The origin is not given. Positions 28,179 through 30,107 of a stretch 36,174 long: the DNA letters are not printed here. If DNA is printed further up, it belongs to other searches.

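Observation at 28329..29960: Single-chain MutS-like + MutE-like protein with a C-x-H-x-x-G in place of the D-x-H-x-x-G cobalamin motif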

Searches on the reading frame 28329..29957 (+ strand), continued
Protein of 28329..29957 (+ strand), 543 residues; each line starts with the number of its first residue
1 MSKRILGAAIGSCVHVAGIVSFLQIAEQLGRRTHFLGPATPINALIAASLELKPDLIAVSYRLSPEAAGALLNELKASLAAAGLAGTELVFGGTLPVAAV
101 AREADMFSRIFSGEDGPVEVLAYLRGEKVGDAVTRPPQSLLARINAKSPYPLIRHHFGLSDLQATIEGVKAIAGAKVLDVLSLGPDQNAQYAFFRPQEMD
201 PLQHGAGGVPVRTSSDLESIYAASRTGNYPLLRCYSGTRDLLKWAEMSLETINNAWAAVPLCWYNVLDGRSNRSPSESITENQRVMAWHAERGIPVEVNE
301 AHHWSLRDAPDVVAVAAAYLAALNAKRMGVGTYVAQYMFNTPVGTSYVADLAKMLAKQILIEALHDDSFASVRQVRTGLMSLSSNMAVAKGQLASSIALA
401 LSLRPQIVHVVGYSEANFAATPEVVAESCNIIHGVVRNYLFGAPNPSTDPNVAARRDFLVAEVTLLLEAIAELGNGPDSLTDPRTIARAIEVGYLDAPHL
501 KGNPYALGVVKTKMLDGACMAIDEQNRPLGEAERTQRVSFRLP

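Call 25: find_related_loci(query=A1, collection=genome_contigs, flank=8000)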
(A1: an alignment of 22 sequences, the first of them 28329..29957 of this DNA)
Query A1 (543 aa) in genome_contigs; peptide patterns used: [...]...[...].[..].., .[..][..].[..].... (x = any residue, [..] = any of these).
599 stretches matched a pattern (row limit reached: there are more); 572 encode a relative of the query (tblastn E <= 1e-3); the best 80 are kept; 80 distinct loci.
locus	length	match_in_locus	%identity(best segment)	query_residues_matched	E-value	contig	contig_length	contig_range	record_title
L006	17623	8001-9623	69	1-541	0e+0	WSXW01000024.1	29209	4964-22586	MAG: Bacillota bacterium isolate X3_MetaBAT.12 scaffold_998, whole genome shotgun sequence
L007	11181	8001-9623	65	2-542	0e+0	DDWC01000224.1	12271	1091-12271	MAG TPA_asm: Firmicutes bacterium UBA2296 UBA2296_contig_36948, whole genome shotgun sequence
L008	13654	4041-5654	64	1-538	0e+0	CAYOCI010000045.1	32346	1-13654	MAG TPA_asm: uncultured Clostridia bacterium isolate binchicken_co158_4 genome assembly, contig: NODE_1205_length_32346_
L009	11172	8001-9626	58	2-541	0e+0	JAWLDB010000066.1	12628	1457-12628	MAG: Bacillota bacterium isolate 15dZY3.bin.80 NODE_5229_length_12628_cov_3.669567, whole genome shotgun sequence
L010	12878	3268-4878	57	1-534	0e+0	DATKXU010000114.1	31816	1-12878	MAG TPA_asm: Armatimonadota bacterium isolate SMAG_U14200 k141_2685406, whole genome shotgun sequence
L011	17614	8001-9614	58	3-538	0e+0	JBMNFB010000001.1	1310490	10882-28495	MAG: Bacillota bacterium isolate SBF912LR0HQ0123 contig_14898, whole genome shotgun sequence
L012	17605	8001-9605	56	2-534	0e+0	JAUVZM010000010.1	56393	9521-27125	MAG: bacterium isolate CSMAG_1268 CSMAG_1268_k141_1163015_length_56393_cov_9.0000, whole genome shotgun sequence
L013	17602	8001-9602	57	4-538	0e+0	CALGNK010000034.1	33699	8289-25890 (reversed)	MAG: uncultured bacterium isolate L1_Bin_METABAT__224_1 genome assembly, contig: c_000001072931, whole genome shotgun se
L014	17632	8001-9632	55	1-541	0e+0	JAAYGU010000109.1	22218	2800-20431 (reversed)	MAG: Bacillota bacterium isolate AS09scLD_265 269236_AS09, whole genome shotgun sequence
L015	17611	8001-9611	55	3-538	0e+0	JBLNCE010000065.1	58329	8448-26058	MAG: Bacteroidota bacterium isolate MAG133 PRJNA950955_bin4_renamed_64, whole genome shotgun sequence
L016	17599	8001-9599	57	4-534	0e+0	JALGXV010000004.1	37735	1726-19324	MAG: Candidatus Hebobacteria bacterium isolate M3-38_Bin_440 M3-38_Bin_440_scaffold_3528, whole genome shotgun sequence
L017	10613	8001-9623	55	2-539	0e+0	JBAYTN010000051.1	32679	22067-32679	MAG: Melioribacteraceae bacterium isolate SO_2016_LW3_1 scaffold02058_LW162_2016, whole genome shotgun sequence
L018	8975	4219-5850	55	1-542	0e+0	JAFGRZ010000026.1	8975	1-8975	MAG: Candidatus Aminicenantes bacterium isolate Zod_Metabat.860 k87_277716, whole genome shotgun sequence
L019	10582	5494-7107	58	2-536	0e+0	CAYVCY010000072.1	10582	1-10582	MAG TPA_asm: uncultured Clostridia bacterium isolate binchicken_co139_570 genome assembly, contig: NODE_14291_length_105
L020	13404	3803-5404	57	4-534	0e+0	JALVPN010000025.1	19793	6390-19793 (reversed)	MAG: Promethearchaeota archaeon isolate A3_metabat1_scaf2bin.173 A3_NODE_1304_length_19793_cov_2.105970, whole genome sh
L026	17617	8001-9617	55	1-538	0e+0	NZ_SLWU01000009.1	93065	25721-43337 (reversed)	Caldanaerobacter subterraneus strain DSM 13054 Ga0310466_109, whole genome shotgun sequence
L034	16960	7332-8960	52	2-541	0e+0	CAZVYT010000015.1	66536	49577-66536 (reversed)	MAG TPA_asm: uncultured Melioribacter sp. isolate binchicken_co266_133 genome assembly, contig: NODE_922_length_66536_co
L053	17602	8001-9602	52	3-534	0e+0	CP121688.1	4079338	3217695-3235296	Clostridiaceae bacterium 35-E11 chromosome, complete genome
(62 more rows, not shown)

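Call 31: search_protein_families(library=pfam, proteins=[L034:8971-10320:+, L009:9641-11002:+, L011:5362-6354:-, L003:5331-6812:+, L053:5850-6887:+], max_evalue=0.01)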
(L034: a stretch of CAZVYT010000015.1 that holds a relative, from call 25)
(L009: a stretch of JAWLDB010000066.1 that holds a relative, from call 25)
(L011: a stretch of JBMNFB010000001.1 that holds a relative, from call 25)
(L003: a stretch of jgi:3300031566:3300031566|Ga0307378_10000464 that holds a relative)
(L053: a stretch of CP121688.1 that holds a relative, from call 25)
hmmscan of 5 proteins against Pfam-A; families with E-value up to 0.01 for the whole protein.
L034:8971-10320:+ (449 aa): 2 families
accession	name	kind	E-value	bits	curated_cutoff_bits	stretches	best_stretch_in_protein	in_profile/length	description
PF00733.27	Asn_synthase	-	2.1e-62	212.2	21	2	154-290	2-141/354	Asparagine synthase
PF13537.11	GATase_7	-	2e-07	31.5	25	1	75-111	86-122/123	Glutamine amidotransferase domain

L009:9641-11002:+ (453 aa): 3 families
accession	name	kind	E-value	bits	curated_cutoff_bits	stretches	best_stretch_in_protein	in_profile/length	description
PF13941.12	MutL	-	1e-148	496.4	27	1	4-446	2-449/450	MutL protein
PF01968.24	Hydantoinase_A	-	0.00097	18.9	22.9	1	216-266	51-105/291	Hydantoinase/oxoprolinase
PF05378.19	Hydant_A_N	-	0.001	19.3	25.2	0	6-50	4-47/176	Hydantoinase/oxoprolinase N-terminal region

L011:5362-6354:- (330 aa): 4 families
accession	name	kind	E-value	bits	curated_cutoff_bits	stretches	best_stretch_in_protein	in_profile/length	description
PF07478.18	Dala_Dala_lig_C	-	1.3e-22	80.7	24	1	135-290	33-182/204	D-ala D-ala ligase C-terminus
PF02786.22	CPSase_L_D2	-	1.3e-06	28.5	19.8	1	108-282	5-178/211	Carbamoyl-phosphate synthase L chain, ATP binding domain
PF02655.19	ATP-grasp_3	-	5.9e-05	23.6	23.2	1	107-211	6-95/160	ATP-grasp domain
PF13535.11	ATP-grasp_4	-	0.00096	19.2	27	1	139-196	3-70/160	ATP-grasp domain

L003:5331-6812:+ (493 aa): 6 families
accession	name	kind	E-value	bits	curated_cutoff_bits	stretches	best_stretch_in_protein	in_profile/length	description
PF00733.27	Asn_synthase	-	7.2e-69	233.5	21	2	200-336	2-139/354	Asparagine synthase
PF13537.11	GATase_7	-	3.9e-26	91.9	25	1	62-156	22-122/123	Glutamine amidotransferase domain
PF13522.11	GATase_6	-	2.6e-18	66.7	27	1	62-151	37-130/130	Glutamine amidotransferase domain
PF02540.23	NAD_synthase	-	4e-05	23.3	21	1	218-282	21-87/242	NAD synthase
PF06508.19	QueC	-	0.00019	21.4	22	1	220-272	4-58/210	Queuosine biosynthesis protein QueC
PF24167.1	DUF7411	-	0.0015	18.6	28.7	1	217-272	2-56/194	Family of unknown function (DUF7411)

L053:5850-6887:+ (345 aa): 9 families
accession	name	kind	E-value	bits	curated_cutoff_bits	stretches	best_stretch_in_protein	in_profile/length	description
PF07478.18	Dala_Dala_lig_C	-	1.1e-41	143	24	1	133-318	29-202/204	D-ala D-ala ligase C-terminus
PF02655.19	ATP-grasp_3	-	3.4e-11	43.9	23.2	1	139-289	30-155/160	ATP-grasp domain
PF13535.11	ATP-grasp_4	-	6.4e-08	32.8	27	1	140-290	2-151/160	ATP-grasp domain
PF01071.24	GARS_A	-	2e-07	31.5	27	1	107-210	2-110/194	Phosphoribosylglycinamide synthetase, ATP-grasp (A) domain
PF02222.28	ATP-grasp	-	2.1e-05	24.7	27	1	115-199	3-87/179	ATP-grasp domain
PF08443.16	RimK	-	0.00017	21.7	21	0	107-191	3-84/188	RimK-like ATP-grasp domain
PF02786.22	CPSase_L_D2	-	0.00093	19.2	19.8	1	129-208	25-109/211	Carbamoyl-phosphate synthase L chain, ATP binding domain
PF05770.16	Ins134_P3_kin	-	0.0011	19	23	0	135-200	27-86/201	Inositol 1,3,4-trisphosphate 5/6-kinase ATP-grasp domain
PF01820.27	Dala_Dala_lig_N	-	0.0036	18.2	34.6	1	28-97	54-121/121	D-ala D-ala ligase N-terminus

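Call 33: search_protein_representatives(alignment_id=A1)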
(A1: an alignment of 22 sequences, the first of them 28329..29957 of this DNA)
Query: 22 sequences, 545 profile positions. Proteins with E-value up to 0.001 (for the whole library): 1052; up to 1e-10: 697; up to 1e-30: 263. The best 150 are listed.
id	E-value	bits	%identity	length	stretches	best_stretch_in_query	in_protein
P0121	2.4e-257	871.0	-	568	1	4-540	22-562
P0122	1.0e-244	829.3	-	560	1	2-543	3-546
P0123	2.5e-231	785.2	-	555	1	3-540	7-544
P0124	2.3e-230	782.0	-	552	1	4-541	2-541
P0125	4.7e-223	757.8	-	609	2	114-541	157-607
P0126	1.4e-211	719.9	-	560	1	4-542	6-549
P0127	2.6e-210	715.8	-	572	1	2-531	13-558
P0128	8.5e-207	704.2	-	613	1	3-541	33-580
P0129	1.6e-198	676.9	-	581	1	2-542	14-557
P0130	6.9e-197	671.5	-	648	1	2-541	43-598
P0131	1.1e-195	667.5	-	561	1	3-542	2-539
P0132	1.3e-193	660.6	-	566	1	4-542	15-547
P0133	3.0e-192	656.2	-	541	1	5-541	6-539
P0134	1.0e-190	651.1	-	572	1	4-543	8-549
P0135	3.7e-189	646.0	-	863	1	2-522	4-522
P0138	1.2e-170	584.9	-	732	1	4-541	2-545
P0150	2.0e-116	405.9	-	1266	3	104-475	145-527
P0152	2.3e-114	399.1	-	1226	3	101-470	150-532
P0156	1.2e-107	376.9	-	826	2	104-475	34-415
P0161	1.6e-95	336.9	-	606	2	140-536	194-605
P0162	4.9e-95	335.3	-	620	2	135-539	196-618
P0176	5.3e-84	298.9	-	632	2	125-538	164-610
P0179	1.3e-82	294.3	-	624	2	132-542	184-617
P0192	4.7e-74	266.1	-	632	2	132-538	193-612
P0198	2.1e-69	250.7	-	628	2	147-530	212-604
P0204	3.1e-66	240.2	-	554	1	161-538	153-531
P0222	2.6e-62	227.3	-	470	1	138-537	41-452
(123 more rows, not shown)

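Call 34: search_protein_families(library=pfam, proteins=[P0161, P0162, P0176, P0198, P0150, P0156, P0135, P0138, P0222, P0204], max_evalue=0.01)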
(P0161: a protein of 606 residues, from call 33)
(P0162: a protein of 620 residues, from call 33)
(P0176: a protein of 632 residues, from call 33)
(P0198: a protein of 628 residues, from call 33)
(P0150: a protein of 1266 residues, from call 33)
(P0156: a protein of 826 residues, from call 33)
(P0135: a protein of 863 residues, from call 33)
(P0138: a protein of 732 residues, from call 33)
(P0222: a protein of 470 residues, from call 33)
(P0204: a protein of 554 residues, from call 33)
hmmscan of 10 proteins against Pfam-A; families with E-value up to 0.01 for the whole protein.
P0161 (606 aa): 1 family
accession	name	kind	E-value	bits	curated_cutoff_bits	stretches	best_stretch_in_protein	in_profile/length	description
PF02310.24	B12-binding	-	4.9e-05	23.6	32.1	1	6-63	2-59/121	B12 binding domain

P0162 (620 aa): 1 family
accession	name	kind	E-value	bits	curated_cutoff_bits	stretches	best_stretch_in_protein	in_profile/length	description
PF02310.24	B12-binding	-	0.0015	18.8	32.1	1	17-78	4-65/121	B12 binding domain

P0176 (632 aa): 0 families

P0198 (628 aa): 0 families

P0150 (1266 aa): 3 families
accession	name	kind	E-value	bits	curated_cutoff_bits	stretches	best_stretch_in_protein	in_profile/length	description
PF13941.12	MutL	-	2.4e-82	277.5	27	2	679-1009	1-299/450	MutL protein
PF05378.19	Hydant_A_N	-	0.00032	20.9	25.2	0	682-735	4-57/176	Hydantoinase/oxoprolinase N-terminal region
PF02310.24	B12-binding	-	0.0034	17.6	32.1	0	5-104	2-91/121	B12 binding domain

P0156 (826 aa): 1 family
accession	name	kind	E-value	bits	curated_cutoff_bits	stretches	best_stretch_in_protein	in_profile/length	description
PF13941.12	MutL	-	1.7e-55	189.1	27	1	568-810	1-218/450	MutL protein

P0135 (863 aa): 4 families
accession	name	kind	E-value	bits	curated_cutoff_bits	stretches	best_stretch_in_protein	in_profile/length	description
PF02955.21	GSH-S_ATP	-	1.1e-15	57.9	23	1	705-839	33-170/175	Prokaryotic glutathione synthetase, ATP-grasp domain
PF08443.16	RimK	-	6.4e-09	36.1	21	1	739-851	70-184/188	RimK-like ATP-grasp domain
PF06368.17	Met_asp_mut_E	-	1.5e-06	27.5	26.6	1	153-517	21-383/441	Methylaspartate mutase E chain (MutE)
PF02310.24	B12-binding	-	1.8e-06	28.2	32.1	1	6-103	2-97/121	B12 binding domain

P0138 (732 aa): 2 families
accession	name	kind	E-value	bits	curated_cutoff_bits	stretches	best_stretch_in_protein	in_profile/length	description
PF02310.24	B12-binding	-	7.4e-07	29.5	32.1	1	2-67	2-67/121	B12 binding domain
PF08291.16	Peptidase_M15_3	-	0.00052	20.6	23.2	1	603-679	27-102/108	Peptidase M15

P0222 (470 aa): 0 families

P0204 (554 aa): 0 families
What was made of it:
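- GlmL is fused to the mutase in P0150 and P0152 (call 34). P0135 is a fusion to a glutathione-synthetase/RimK-type ATP-grasp (call 34).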

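Call 40: list_cluster_members(proteins=[P0161, P0162, P0176, P0150, P0135, P0138, P0121, P0030])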
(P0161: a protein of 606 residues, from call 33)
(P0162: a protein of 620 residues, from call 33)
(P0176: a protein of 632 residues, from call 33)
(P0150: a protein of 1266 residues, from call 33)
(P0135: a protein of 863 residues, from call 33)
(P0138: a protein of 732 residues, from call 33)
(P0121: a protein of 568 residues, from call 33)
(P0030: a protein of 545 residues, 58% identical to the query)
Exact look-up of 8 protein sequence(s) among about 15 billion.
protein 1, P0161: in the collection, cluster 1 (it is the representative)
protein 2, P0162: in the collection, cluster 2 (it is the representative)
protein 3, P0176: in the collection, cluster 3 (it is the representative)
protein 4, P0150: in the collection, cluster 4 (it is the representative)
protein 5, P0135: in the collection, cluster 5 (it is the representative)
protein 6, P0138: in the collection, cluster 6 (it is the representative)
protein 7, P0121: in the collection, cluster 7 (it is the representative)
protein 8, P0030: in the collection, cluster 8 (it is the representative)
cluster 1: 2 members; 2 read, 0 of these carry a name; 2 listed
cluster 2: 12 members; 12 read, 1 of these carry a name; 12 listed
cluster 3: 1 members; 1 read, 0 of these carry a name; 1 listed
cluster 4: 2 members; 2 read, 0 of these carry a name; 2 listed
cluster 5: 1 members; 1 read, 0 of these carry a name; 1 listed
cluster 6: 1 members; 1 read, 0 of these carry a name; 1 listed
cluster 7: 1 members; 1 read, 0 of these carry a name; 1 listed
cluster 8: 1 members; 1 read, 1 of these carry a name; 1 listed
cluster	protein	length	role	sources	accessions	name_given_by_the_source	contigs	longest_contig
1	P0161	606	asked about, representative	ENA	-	-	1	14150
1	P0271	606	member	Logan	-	-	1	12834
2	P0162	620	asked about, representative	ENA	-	-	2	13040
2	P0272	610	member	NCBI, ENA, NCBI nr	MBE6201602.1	MAG: hypothetical protein E7134_05375 [Rikenellaceae bacterium] | hypothetical protein [Rikenellaceae bacterium]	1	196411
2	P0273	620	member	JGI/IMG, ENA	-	-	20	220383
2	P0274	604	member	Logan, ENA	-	-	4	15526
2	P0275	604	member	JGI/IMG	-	-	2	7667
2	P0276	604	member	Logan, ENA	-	-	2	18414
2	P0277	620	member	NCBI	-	-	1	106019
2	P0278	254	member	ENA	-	-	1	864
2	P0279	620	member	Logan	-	-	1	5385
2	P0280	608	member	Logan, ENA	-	-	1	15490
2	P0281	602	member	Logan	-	-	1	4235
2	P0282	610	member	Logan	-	-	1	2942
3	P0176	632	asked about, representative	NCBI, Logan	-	-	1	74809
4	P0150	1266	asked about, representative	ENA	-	-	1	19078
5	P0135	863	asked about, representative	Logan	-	-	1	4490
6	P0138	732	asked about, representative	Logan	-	-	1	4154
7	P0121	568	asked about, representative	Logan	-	-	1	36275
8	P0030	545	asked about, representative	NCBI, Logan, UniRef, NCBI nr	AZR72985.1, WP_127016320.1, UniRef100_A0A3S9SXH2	methionine synthase [Anoxybacter fermentans] | Methionine synthase n=1 Tax=Anoxybacter fermentans TaxID=1323375 RepID=A0A3S9SXH2_9FIRM | cobalamin B12-binding domain-containing protein [Anoxybacter fermentans]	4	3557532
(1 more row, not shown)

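Call 41: find_encoding_contigs(protein=P0273, flank=7000, max_places=2)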
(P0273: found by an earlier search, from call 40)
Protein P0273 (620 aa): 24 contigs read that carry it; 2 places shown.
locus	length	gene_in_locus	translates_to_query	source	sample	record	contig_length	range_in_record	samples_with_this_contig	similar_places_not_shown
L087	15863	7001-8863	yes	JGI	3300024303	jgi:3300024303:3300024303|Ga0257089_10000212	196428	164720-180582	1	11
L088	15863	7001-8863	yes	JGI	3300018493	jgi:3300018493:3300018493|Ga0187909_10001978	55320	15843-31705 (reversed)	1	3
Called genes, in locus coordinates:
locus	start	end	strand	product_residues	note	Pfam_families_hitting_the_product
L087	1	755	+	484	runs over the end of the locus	PF01943:Polysacc_synt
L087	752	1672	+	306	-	PF00535:Glycos_transf_2, PF10111:Glyco_tranf_2_2 (weak), PF13641:Glyco_tranf_2_3 (weak)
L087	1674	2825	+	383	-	PF13439:Glyco_transf_4, PF00534:Glycos_transf_1, PF13692:Glyco_trans_1_4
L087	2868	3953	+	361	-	PF14307:Glyco_tran_WbsX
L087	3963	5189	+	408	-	PF13439:Glyco_transf_4 (weak), PF00534:Glycos_transf_1, PF13692:Glyco_trans_1_4 (weak)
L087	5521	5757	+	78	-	-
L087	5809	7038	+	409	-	PF21360:PylC-like_N (faint), PF02655:ATP-grasp_3, PF01071:GARS_A, PF02222:ATP-grasp (weak), PF02786:CPSase_L_D2 (weak), PF07478:Dala_Dala_lig_C, PF13535:ATP-grasp_4, PF18603:LAL_C2 (weak)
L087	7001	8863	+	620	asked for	-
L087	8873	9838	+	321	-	PF14397:ATPgrasp_ST, PF14398:ATPgrasp_YheCD (faint)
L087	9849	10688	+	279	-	PF00248:Aldo_ket_red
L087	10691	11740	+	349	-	PF09587:PGA_cap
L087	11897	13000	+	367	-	PF02317:Octopine_DH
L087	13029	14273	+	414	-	PF01041:DegT_DnrJ_EryC1, PF00155:Aminotran_1_2 (weak), PF01041:DegT_DnrJ_EryC1 (weak)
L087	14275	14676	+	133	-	PF19480:DUF6016, PF07883:Cupin_2 (weak)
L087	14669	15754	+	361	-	PF14907:NTP_transf_5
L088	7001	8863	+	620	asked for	-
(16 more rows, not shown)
